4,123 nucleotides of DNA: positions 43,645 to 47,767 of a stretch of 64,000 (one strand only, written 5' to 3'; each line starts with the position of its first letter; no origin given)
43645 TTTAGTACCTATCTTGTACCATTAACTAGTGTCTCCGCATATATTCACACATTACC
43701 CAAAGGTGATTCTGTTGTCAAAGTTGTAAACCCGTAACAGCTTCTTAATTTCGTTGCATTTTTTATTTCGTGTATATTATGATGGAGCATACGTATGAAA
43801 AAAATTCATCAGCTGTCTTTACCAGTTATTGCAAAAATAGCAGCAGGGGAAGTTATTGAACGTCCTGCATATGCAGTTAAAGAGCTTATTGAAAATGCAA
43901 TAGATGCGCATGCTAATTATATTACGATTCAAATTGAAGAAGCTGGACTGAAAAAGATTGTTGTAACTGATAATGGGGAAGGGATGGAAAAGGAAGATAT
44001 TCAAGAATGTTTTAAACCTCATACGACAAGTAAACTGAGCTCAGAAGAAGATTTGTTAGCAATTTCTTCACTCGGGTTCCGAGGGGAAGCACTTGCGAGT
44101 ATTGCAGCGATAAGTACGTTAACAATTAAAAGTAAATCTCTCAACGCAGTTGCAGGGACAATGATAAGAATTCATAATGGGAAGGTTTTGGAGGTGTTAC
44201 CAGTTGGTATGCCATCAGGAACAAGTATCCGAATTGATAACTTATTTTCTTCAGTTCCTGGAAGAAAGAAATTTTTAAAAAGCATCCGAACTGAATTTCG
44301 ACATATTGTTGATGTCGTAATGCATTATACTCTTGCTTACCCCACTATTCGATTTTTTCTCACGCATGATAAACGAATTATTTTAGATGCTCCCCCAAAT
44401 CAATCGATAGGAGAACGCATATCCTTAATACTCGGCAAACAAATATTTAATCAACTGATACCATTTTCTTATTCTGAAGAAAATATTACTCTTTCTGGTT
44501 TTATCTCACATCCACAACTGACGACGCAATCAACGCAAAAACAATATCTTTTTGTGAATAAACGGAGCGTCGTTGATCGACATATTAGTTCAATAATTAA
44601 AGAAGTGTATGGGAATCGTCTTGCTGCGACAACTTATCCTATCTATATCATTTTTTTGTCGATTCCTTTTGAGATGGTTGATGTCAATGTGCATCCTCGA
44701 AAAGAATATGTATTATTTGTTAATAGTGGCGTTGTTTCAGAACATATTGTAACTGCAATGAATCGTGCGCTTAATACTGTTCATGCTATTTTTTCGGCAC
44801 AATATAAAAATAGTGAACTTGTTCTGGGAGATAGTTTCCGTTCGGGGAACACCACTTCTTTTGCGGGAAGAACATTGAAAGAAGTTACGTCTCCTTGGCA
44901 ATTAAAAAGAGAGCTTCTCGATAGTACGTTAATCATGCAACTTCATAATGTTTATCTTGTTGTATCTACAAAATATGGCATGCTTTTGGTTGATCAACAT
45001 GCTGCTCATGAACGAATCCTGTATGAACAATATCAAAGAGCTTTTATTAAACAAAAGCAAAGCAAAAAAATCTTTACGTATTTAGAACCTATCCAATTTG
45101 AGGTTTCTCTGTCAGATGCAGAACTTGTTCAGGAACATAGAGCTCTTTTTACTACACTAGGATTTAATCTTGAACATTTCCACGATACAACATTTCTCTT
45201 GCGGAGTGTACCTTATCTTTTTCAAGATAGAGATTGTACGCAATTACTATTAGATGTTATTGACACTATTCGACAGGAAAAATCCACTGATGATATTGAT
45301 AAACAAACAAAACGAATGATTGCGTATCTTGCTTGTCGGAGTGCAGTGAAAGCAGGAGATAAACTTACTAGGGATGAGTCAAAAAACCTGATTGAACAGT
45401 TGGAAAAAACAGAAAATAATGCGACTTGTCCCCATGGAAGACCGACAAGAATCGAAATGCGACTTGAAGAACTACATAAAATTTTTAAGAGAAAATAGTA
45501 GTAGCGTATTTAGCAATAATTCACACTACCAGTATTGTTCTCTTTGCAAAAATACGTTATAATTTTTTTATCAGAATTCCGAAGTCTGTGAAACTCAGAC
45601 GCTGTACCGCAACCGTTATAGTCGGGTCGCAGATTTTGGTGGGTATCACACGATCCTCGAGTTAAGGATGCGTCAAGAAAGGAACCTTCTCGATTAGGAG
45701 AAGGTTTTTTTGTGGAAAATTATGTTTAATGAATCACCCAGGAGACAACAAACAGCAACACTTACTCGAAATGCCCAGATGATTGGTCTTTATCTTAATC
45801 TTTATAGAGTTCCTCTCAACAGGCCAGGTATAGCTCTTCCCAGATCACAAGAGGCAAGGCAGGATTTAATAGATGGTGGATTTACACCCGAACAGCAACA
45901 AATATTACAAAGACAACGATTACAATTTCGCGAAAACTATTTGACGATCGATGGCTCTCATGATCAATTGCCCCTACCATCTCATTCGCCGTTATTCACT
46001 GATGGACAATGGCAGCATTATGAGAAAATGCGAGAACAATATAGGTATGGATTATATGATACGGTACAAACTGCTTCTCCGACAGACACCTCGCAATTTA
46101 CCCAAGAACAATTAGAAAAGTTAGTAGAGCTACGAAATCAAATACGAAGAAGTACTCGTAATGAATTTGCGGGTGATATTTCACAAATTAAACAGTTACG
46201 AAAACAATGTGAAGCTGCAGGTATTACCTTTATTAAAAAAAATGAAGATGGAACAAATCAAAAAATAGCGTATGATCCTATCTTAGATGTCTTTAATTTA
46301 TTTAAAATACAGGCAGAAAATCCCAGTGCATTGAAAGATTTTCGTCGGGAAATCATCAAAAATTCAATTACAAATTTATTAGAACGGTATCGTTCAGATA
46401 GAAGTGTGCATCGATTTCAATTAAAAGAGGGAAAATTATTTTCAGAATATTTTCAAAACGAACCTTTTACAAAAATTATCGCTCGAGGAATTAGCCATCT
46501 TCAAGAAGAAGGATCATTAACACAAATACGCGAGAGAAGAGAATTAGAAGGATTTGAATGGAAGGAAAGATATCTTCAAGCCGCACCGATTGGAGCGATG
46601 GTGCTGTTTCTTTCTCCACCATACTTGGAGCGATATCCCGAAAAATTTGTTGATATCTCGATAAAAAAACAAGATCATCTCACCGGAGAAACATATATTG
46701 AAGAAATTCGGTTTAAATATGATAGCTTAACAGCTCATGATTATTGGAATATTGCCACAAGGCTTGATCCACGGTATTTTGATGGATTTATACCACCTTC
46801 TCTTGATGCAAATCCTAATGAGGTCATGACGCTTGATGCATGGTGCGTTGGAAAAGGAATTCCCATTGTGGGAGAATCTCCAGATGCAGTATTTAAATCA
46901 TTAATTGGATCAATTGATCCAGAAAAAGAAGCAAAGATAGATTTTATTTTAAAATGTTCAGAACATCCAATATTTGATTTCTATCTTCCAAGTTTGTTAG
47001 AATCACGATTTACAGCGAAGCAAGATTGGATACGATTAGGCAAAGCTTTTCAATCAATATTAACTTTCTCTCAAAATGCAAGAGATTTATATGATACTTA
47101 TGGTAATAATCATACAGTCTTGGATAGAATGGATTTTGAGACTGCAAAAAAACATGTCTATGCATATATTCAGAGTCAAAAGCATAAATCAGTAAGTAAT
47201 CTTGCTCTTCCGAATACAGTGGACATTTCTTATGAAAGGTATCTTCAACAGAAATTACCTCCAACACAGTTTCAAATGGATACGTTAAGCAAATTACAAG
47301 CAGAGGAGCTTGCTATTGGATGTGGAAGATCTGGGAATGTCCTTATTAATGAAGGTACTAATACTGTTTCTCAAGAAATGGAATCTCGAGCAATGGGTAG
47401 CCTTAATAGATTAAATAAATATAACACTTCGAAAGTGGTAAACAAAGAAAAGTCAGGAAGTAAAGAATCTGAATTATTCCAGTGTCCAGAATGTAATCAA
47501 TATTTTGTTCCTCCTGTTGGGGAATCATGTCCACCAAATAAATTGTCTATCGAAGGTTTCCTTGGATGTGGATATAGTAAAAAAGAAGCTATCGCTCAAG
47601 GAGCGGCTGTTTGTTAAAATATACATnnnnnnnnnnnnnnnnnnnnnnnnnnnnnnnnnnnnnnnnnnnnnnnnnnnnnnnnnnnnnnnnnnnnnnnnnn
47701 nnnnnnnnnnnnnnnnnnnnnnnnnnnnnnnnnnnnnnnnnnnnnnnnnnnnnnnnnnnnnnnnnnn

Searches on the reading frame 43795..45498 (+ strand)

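Call 8: search_protein_families(library=pfam, proteins=[window:43795-45498:+], max_evalue=0.01)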
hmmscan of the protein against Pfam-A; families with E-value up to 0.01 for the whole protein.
window:43795-45498:+ (567 aa): 4 families
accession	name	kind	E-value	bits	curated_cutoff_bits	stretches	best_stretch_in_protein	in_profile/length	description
PF08676.16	MutL_C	-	8.9e-37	126.4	25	1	380-524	1-142/142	MutL C terminal dimerisation domain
PF01119.25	DNA_mis_repair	-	3.7e-32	110.9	26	1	211-326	3-118/119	DNA mismatch repair protein, C-terminal domain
PF13589.12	HATPase_c_3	-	6.3e-17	62.3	25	1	25-118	4-97/137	Histidine kinase-, DNA gyrase B-, and HSP90-like ATPase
PF02518.31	HATPase_c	-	2.9e-09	37.8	26.4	1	23-79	5-64/111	Histidine kinase-, DNA gyrase B-, and HSP90-like ATPase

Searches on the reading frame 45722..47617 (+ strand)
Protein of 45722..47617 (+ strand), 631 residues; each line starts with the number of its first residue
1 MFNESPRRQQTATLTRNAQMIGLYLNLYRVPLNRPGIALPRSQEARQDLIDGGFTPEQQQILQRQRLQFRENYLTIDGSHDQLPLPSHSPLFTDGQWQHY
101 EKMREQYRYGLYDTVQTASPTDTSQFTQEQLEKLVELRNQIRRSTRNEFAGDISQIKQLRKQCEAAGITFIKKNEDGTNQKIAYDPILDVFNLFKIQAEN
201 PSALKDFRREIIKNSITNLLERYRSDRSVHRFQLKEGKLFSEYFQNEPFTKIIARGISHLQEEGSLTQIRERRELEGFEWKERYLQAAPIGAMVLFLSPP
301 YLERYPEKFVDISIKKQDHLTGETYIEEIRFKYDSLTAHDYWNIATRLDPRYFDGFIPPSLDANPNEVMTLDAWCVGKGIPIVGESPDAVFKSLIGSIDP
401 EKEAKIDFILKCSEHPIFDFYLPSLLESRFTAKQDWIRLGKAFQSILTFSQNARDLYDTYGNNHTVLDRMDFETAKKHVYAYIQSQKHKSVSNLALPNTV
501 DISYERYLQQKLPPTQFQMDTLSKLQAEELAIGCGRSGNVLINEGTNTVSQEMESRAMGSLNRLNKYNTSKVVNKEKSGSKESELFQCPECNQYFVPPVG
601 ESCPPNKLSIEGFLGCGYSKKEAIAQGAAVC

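Call 8: search_protein_families(library=pfam, proteins=[window:45722-47617:+], max_evalue=0.01)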
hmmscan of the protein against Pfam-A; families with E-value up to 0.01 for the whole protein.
window:45722-47617:+ (631 aa): 0 families

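Call 9: find_homologous_proteins(query=window:45722-47617:+)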
Query window:45722-47617:+ (631 aa): 1 proteins with E <= 0.001 among 8000 candidates.
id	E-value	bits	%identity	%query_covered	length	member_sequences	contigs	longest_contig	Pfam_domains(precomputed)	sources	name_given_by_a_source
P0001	0.0e+0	1451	100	100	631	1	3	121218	-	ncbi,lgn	-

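Call 10: find_encoding_contigs(protein=P0001, flank=3000, max_places=6)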
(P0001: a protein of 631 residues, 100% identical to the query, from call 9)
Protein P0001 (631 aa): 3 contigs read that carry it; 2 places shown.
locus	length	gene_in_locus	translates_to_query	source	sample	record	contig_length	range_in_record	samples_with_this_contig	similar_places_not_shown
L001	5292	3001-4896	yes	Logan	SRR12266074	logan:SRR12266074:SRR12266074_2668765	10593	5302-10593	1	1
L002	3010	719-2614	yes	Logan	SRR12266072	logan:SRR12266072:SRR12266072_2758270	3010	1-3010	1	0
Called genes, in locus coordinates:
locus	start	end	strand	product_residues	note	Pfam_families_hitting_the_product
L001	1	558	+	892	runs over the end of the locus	PF01624:MutS_I, PF05188:MutS_II, PF05192:MutS_III, PF05190:MutS_IV, PF00488:MutS_V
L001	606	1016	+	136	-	-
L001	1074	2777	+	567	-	PF02518:HATPase_c, PF13589:HATPase_c_3, PF01119:DNA_mis_repair, PF08676:MutL_C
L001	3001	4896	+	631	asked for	-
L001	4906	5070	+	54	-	-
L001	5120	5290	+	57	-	?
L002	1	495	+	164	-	?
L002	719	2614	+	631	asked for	-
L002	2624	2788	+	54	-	-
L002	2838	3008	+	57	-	?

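Call 11: list_cluster_members(proteins=[P0001])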
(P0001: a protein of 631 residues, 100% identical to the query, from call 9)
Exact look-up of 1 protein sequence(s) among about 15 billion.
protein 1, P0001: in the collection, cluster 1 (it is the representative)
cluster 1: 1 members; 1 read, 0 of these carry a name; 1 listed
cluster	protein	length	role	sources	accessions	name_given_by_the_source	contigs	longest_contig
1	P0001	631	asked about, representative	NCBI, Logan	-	-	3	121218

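Call 17: search_protein_representatives(protein=window:45722-47617:+)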
Query: 631 residues. Proteins with E-value up to 0.001 (for the whole library): 125; up to 1e-10: 48; up to 1e-30: 2. The best 125 are listed.
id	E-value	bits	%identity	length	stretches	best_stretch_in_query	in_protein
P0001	0.0e+00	1451.0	100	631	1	1-631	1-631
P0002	2.2e-48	181.5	34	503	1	151-462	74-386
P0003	1.6e-20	89.5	32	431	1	180-451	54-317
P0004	1.9e-20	89.2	31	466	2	184-398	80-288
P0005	9.6e-20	86.9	35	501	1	146-433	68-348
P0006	3.9e-19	84.9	33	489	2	154-356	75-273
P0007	4.5e-19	84.7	32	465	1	150-453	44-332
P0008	3.1e-18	82.0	32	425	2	204-453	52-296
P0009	5.4e-18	81.2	37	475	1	150-356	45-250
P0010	5.6e-18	81.1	35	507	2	181-391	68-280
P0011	8.6e-18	80.5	38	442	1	200-377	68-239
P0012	1.0e-17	80.2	31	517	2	200-455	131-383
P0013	4.6e-17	78.1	33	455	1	148-362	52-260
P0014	7.0e-17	77.5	32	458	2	146-359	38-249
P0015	9.6e-17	77.0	32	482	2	202-449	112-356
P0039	3.5e-12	62.0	27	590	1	177-494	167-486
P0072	3.1e-08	48.9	29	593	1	144-359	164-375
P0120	4.8e-04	35.1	27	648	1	140-300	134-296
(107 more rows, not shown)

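Call 19: search_protein_families(library=pfam, proteins=[P0002, P0003, P0004, P0005, P0006, P0007, P0012, P0039, P0072, P0120], max_evalue=0.01)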
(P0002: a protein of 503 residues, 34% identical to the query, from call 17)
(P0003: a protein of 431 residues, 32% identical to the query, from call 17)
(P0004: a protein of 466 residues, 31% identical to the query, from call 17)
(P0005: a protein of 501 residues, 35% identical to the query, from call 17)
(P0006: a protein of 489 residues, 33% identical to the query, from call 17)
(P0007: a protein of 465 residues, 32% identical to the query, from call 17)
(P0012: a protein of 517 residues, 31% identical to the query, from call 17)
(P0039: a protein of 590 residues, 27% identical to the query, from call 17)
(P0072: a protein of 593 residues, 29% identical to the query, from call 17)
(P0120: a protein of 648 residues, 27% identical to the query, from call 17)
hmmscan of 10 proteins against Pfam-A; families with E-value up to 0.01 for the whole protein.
P0002 (503 aa): 0 families

P0003 (431 aa): 0 families

P0004 (466 aa): 0 families

P0005 (501 aa): 0 families

P0006 (489 aa): 0 families

P0007 (465 aa): 0 families

P0012 (517 aa): 0 families

P0039 (590 aa): 0 families

P0072 (593 aa): 0 families

P0120 (648 aa): 0 families

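Call 20: search_protein_families(library=ncbifam, proteins=[window:45722-47617:+, P0002, P0003, P0005], max_evalue=0.01)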
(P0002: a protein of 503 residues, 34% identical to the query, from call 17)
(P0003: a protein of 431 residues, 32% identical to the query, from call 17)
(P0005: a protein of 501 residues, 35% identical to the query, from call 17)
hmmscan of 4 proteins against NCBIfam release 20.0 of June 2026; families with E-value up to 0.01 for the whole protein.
window:45722-47617:+ (631 aa): 0 families

P0002 (503 aa): 0 families

P0003 (431 aa): 0 families

P0005 (501 aa): 0 families

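Call 24: find_encoding_contigs(protein=P0002, flank=4000, max_places=4)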
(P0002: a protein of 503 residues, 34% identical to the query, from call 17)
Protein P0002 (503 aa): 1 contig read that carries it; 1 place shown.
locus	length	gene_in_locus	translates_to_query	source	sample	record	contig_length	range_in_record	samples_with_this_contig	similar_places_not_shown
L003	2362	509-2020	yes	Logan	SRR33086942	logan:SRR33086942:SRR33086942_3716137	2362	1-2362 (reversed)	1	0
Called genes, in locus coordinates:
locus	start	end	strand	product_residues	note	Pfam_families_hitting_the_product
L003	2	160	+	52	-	?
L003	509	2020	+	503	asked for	-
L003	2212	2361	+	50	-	?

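Call 27: find_encoding_contigs(protein=P0003, flank=3000, max_places=3)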
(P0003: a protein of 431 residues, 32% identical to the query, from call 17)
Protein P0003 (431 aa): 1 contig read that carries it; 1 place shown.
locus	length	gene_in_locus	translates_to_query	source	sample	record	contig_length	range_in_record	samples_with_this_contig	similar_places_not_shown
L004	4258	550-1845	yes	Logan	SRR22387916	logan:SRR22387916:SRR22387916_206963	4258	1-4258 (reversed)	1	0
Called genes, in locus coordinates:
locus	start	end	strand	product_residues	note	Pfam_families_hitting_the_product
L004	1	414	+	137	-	?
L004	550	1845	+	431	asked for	-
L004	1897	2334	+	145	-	-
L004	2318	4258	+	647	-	?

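Call 28: find_encoding_contigs(protein=P0005, flank=3000, max_places=3)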
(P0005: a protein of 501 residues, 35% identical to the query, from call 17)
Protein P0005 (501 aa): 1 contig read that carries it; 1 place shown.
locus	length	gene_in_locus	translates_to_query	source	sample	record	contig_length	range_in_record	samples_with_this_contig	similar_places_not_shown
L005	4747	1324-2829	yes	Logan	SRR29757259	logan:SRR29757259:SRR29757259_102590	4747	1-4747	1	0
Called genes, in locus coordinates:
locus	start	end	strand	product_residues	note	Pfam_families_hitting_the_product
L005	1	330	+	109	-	?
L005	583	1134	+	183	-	PF01923:Cob_adeno_trans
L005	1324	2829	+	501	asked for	-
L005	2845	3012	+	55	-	-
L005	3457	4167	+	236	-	PF18912:DZR_2, PF00156:Pribosyltran (weak)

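Call 29: find_encoding_contigs(protein=P0007, flank=3000, max_places=3)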
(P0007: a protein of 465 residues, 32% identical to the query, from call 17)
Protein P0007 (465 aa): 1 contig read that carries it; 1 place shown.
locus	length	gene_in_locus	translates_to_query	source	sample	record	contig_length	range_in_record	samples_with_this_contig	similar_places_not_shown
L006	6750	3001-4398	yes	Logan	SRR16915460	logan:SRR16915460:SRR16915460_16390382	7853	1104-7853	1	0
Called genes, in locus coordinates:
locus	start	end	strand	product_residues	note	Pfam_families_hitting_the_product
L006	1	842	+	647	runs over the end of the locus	?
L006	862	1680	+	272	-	PF14478:DUF4430 (weak)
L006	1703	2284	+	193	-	PF20221:DUF6580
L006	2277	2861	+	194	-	PF01923:Cob_adeno_trans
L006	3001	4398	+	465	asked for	-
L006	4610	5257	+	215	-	-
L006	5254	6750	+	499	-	?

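Call 60: search_protein_families(library=pfam, proteins=[L006:862-1680:+, L006:1703-2284:+], max_evalue=0.01)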
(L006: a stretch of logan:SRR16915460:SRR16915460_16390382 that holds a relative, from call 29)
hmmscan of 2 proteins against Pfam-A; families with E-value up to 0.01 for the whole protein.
L006:862-1680:+ (272 aa): 1 family
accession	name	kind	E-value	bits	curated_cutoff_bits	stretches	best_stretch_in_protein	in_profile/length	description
PF14478.12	DUF4430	-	8.9e-08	32.9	23.8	1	207-270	9-71/72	Domain of unknown function (DUF4430)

L006:1703-2284:+ (193 aa): 1 family
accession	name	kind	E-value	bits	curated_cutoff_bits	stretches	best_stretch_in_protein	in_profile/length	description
PF20221.3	DUF6580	-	3.5e-43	148.1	27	1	3-179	6-156/162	Family of unknown function (DUF6580)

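Call 72: predict_structure(alignment_id=A1)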
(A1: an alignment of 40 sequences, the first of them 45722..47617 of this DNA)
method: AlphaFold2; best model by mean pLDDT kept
length: 631 residues; sequences in the alignment: 40
mean_pLDDT: 75.0   pTM: 0.68
mean pLDDT of the five models: 75.0, 73.4, 73.3, 72.7, 70.4
residues with pLDDT >= 90: 274; 70-90: 133; 50-70: 95; < 50: 129
segments of 3 or more residues with pLDDT < 50: 1-40, 74-92, 109-126, 491-504, 554-583
pLDDT, mean of each block of 10 residues (from residue 1): 30 37 35 39 54 65 72 48 34 60 59 35 52 66 74 95 95 84 94 93 93 94 95 96 93 93 87 95 95 96 82 97 97 94 96 90 80 95 95 95 91 84 95 96 95 89 66 77 71 46 52 81 92 90 67 48 37 34 62 64 63 70 75 51
secondary structure, 60 per line:
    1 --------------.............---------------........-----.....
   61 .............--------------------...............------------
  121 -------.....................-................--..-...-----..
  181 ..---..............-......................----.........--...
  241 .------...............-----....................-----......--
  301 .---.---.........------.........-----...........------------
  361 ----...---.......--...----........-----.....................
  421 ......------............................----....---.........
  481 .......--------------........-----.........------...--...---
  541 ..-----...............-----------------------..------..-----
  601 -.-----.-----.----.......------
elements in order: H15-27 H43-50 H56-73 H94-108 H128-148 H150-165 E171-173 E179-182 H186-199 H201-222 E227-235 E238-241 H249-262 H268-287 E293-298 E309-317 E324-332 H338-348 H371-377 E380-382 H387-394 H400-426 H433-460 H465-468 H472-487 H502-509 H515-523 E530-532 E535-537 H548-562 H620-625

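Call 74: fold_search(model_id=the predicted structure, library=pdb)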
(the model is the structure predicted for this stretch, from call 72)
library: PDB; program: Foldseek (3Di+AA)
matches with E <= 10: 408; with E <= 0.001: 0
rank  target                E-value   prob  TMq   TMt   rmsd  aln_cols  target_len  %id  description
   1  2qnu_B                1.0e-01  0.60  0.09  0.21  10.6       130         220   14  Crystal structure of PA0076 from Pseudomonas aeruginosa PAO1 at 2.05 A resolution (released 2007-07-31)
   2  9t0n                  1.1e-01  0.13  0.09  0.16  20.1       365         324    8  Crystal structure of TagF (ACIAD2683) from Acinetobacter baylyi ADP1 (released 2025-11-12)
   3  8a6x_B                2.6e-01  0.23  0.11  0.17  27.5       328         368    8  Crystal structure of a chimeric LOV-Histidine kinase SB2F1 (asymmetrical variant, trigonal form with long c axis) (released 2024-01-10)
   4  8ejv_A                3.2e-01  0.18  0.11  0.20  11.9       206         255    7  The crystal structure of Pseudomonas putida PcaR in complex with succinate (released 2024-03-20)
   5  6iz8_B                3.4e-01  0.18  0.10  0.24  20.0       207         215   11  Crystal Structure of TagF from Pseudomonas aeruginosa (released 2019-12-18)
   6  6ide_A                3.6e-01  0.33  0.10  0.22  13.0       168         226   12  Crystal structure of the Vibrio cholera VqmA-Ligand-DNA complex provides molecular mechanisms for drug design (released 2019-01-16)
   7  6kju_B                3.7e-01  0.44  0.11  0.25  11.9       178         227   11  Huge conformation shift of Vibrio cholerae VqmA dimer in the absence of target DNA provides insight into DNA-binding m (released 2019-11-13)
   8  5whm_D                3.7e-01  0.14  0.10  0.18  12.1       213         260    8  Crystal Structure of IclR Family Transcriptional Regulator from Brucella abortus (released 2017-08-23)
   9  9lrq_A                3.7e-01  0.08  0.10  0.13  20.9       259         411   14  Indole monooxygenase from Acinetobacter baumannii (released 2025-12-10)
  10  7a6p_B                4.1e-01  0.33  0.10  0.32  10.9       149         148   11  Structural determinants underlying the adduct lifetime in a short LOV protein PpSB2-LOV (released 2021-03-10)
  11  8eju_A                4.1e-01  0.18  0.12  0.20  11.6       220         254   11  The crystal structure of Pseudomonas putida PcaR (released 2024-03-20)
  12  5whm_B                4.1e-01  0.15  0.10  0.19  11.5       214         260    8  Crystal Structure of IclR Family Transcriptional Regulator from Brucella abortus (released 2017-08-23)
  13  5l9w_A                4.1e-01  0.14  0.12  0.12  18.3       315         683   10  Crystal structure of the Apc core complex (released 2017-01-18)
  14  6iz8_D                4.3e-01  0.33  0.09  0.22  10.6       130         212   14  Crystal Structure of TagF from Pseudomonas aeruginosa (released 2019-12-18)
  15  7a6p_A                4.5e-01  0.66  0.12  0.41   8.4       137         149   10  Structural determinants underlying the adduct lifetime in a short LOV protein PpSB2-LOV (released 2021-03-10)
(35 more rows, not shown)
